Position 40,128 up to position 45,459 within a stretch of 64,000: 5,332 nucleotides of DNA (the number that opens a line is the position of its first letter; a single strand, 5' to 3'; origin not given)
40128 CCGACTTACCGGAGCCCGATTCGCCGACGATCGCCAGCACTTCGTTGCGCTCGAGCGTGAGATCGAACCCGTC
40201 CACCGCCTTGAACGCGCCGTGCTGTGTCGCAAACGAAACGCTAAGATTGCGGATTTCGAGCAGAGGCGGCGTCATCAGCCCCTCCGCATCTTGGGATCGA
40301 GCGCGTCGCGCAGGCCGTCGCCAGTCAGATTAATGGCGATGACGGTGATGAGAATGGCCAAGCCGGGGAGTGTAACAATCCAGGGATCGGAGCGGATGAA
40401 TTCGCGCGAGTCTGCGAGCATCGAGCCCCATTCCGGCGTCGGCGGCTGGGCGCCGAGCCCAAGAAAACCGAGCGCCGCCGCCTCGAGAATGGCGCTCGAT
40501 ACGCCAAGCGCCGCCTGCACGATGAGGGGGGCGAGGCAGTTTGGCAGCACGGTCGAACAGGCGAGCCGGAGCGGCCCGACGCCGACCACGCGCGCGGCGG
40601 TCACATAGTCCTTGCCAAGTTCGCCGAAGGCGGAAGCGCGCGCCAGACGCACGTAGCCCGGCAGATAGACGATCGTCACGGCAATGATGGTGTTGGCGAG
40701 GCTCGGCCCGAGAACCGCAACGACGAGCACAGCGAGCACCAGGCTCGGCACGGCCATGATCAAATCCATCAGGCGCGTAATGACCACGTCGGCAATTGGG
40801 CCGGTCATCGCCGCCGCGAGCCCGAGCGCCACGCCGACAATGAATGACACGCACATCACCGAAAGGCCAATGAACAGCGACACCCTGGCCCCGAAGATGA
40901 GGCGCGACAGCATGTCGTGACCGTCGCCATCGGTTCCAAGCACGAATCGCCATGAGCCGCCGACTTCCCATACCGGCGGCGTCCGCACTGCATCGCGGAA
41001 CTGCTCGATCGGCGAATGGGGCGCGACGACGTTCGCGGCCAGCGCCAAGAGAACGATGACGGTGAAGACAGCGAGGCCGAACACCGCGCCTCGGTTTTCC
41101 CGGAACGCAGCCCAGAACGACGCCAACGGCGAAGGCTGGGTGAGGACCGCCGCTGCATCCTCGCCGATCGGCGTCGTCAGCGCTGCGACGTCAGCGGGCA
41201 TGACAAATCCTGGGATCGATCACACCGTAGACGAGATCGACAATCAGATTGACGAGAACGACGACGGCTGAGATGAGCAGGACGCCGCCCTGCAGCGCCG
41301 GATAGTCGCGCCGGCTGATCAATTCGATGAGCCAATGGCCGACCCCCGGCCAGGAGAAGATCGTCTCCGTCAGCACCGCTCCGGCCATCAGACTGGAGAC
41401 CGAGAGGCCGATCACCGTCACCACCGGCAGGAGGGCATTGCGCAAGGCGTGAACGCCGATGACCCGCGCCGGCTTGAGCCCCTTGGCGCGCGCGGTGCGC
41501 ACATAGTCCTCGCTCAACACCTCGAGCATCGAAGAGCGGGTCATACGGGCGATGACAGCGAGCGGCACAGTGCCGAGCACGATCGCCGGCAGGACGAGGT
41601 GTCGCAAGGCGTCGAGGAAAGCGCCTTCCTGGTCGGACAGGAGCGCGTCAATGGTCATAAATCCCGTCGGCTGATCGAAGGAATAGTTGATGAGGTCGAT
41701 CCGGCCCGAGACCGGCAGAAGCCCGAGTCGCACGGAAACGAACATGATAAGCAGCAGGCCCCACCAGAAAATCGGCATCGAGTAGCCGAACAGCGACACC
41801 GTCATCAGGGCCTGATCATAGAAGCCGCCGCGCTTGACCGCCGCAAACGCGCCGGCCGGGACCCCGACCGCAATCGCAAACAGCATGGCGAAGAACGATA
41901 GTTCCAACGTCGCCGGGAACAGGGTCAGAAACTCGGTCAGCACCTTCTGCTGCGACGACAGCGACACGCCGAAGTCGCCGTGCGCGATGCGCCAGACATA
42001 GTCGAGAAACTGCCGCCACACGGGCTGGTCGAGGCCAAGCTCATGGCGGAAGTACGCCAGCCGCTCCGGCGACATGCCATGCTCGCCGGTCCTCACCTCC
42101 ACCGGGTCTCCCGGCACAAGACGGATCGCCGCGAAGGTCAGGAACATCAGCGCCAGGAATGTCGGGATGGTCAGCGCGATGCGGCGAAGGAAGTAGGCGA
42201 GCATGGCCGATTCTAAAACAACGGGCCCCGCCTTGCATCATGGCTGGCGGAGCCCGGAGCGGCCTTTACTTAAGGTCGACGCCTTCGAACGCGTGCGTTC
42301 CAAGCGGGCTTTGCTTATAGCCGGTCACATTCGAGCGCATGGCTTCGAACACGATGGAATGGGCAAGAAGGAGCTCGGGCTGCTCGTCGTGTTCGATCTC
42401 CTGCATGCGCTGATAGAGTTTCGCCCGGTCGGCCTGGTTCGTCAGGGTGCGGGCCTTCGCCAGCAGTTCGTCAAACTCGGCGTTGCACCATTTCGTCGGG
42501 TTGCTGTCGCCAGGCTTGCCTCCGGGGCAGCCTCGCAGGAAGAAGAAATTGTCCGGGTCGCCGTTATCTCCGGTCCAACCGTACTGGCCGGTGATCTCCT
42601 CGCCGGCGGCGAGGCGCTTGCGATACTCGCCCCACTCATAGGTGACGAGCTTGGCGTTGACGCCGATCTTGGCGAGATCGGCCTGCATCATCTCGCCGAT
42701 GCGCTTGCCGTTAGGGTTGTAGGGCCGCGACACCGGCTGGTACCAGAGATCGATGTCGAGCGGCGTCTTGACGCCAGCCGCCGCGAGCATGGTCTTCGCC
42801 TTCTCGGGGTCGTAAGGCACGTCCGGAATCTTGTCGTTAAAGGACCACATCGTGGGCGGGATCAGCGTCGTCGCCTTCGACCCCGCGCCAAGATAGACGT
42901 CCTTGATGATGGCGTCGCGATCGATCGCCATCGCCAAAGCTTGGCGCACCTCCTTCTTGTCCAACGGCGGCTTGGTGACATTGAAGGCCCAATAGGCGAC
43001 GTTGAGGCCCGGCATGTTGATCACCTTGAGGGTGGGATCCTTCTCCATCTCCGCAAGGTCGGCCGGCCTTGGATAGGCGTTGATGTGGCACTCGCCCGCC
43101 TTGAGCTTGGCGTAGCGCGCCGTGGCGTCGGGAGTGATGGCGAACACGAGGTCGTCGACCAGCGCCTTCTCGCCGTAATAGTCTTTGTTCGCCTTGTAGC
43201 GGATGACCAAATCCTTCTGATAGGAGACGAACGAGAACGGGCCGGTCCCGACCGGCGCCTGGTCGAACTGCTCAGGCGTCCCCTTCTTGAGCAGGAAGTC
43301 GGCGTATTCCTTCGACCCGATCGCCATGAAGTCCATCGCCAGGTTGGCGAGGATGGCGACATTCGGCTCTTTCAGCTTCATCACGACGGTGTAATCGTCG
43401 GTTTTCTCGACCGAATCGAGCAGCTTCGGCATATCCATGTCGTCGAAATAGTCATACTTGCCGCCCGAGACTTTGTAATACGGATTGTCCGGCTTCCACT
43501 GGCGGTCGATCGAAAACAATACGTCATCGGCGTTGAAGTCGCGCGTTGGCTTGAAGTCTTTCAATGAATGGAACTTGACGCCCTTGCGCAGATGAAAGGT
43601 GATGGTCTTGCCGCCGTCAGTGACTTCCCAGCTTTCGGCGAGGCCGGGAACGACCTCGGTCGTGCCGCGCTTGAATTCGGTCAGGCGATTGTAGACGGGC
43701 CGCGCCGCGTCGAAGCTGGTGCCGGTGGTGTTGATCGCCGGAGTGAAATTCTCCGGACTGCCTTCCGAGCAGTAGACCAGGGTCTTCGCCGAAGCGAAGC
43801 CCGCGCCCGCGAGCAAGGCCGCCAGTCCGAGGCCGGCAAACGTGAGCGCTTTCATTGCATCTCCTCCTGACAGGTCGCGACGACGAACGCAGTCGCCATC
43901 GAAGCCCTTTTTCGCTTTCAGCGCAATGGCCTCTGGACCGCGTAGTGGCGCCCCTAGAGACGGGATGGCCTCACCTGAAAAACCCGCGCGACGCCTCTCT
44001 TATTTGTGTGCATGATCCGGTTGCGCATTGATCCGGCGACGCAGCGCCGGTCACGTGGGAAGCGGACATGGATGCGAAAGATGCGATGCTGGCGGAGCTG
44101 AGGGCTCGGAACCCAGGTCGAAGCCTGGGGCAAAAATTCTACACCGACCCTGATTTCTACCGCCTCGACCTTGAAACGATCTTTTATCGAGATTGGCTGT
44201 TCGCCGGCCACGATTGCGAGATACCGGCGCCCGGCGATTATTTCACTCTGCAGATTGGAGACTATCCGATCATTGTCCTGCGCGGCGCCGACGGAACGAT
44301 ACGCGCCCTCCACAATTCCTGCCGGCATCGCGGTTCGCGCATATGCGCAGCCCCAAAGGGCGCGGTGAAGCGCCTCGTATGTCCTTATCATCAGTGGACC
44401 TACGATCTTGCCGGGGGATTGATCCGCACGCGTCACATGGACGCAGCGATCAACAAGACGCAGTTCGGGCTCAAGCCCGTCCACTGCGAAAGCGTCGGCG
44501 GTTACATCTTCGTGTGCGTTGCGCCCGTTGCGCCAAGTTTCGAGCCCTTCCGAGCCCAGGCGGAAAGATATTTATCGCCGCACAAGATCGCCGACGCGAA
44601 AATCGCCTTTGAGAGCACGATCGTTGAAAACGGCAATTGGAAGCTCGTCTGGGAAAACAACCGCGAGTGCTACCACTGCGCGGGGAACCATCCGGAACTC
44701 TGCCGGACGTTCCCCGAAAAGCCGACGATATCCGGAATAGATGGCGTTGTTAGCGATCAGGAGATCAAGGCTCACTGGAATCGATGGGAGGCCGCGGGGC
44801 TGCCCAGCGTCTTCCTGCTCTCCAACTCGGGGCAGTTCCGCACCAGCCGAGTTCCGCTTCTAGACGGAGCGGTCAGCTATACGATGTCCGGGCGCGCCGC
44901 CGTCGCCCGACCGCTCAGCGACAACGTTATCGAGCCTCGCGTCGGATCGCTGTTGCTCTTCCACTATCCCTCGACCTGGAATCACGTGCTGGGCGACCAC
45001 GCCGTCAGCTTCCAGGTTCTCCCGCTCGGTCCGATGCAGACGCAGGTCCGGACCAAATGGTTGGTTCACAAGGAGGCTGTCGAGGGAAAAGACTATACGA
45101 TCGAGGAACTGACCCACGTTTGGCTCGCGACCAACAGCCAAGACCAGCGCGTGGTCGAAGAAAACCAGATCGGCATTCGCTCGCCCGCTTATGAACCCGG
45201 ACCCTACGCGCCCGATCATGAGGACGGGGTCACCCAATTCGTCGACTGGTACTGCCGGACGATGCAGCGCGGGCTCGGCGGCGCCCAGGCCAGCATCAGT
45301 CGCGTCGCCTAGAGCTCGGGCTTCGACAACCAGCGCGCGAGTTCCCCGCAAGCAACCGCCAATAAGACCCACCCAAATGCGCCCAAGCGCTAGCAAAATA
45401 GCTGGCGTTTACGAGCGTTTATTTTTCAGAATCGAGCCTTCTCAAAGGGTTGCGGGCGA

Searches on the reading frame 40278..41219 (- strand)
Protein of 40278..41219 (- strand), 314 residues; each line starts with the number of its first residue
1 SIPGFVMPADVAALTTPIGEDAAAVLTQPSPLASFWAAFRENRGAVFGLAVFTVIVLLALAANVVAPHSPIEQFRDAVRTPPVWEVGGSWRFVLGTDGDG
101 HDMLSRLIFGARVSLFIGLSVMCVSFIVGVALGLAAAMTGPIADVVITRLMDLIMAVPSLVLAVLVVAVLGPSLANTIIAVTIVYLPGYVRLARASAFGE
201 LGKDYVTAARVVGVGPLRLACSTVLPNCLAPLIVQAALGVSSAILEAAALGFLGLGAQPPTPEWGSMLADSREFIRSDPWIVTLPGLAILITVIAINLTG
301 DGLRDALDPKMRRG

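Call 30: search_protein_families(library=pfam, proteins=[window:40278-41219:-])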
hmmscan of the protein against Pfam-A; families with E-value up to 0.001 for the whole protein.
window:40278-41219:- (314 aa): 2 families
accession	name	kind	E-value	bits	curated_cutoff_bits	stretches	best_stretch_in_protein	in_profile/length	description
PF00528.27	BPD_transp_1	-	1.3e-33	116.8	26.4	1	129-313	1-184/184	Binding-protein-dependent transport system inner membrane component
PF12911.12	OppC_N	-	1e-12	48.1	23.9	1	30-82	1-53/53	N-terminal TM domain of oligopeptide transport permease C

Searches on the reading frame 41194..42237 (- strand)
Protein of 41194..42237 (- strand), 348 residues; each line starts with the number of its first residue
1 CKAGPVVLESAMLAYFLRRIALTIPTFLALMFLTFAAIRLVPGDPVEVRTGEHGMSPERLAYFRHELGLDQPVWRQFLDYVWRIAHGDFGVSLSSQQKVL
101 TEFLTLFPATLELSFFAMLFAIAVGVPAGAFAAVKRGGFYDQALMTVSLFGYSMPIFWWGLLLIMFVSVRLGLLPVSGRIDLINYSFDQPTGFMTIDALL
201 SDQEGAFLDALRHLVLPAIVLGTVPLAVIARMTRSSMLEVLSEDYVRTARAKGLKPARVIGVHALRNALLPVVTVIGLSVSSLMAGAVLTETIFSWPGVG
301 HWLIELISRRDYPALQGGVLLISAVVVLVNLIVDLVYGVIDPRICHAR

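Call 30: search_protein_families(library=pfam, proteins=[window:41194-42237:-])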
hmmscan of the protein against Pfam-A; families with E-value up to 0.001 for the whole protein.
window:41194-42237:- (348 aa): 2 families
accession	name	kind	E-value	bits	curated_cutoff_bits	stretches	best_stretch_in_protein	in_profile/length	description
PF00528.27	BPD_transp_1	-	2.9e-46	158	26.4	1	125-344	1-182/184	Binding-protein-dependent transport system inner membrane component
PF19300.4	BPD_transp_1_N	-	2.4e-11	44.2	23.8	1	12-113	1-113/114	Binding-prot-dependent transport system membrane comp, N-term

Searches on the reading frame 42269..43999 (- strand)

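Call 30: search_protein_families(library=pfam, proteins=[window:42269-43999:-])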
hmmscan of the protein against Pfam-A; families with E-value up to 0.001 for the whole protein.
window:42269-43999:- (577 aa): 1 family
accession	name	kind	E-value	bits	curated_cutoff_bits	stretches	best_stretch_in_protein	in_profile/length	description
PF00496.27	SBP_bac_5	-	6.8e-99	331.9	32.4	1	115-488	1-359/368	Bacterial extracellular solute-binding proteins, family 5 Middle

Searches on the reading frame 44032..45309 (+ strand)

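Call 30: search_protein_families(library=pfam, proteins=[window:44032-45309:+])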
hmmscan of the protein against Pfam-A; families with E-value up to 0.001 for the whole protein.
window:44032-45309:+ (426 aa): 2 families
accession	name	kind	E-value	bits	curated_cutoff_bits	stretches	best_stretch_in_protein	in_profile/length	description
PF00848.25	Ring_hydroxyl_A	-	1.4e-34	120.2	24.9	1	196-412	11-207/208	Ring hydroxylating alpha subunit (catalytic domain)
PF00355.32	Rieske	-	7.1e-17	61.5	20.3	1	55-137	2-82/88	Rieske [2Fe-2S] domain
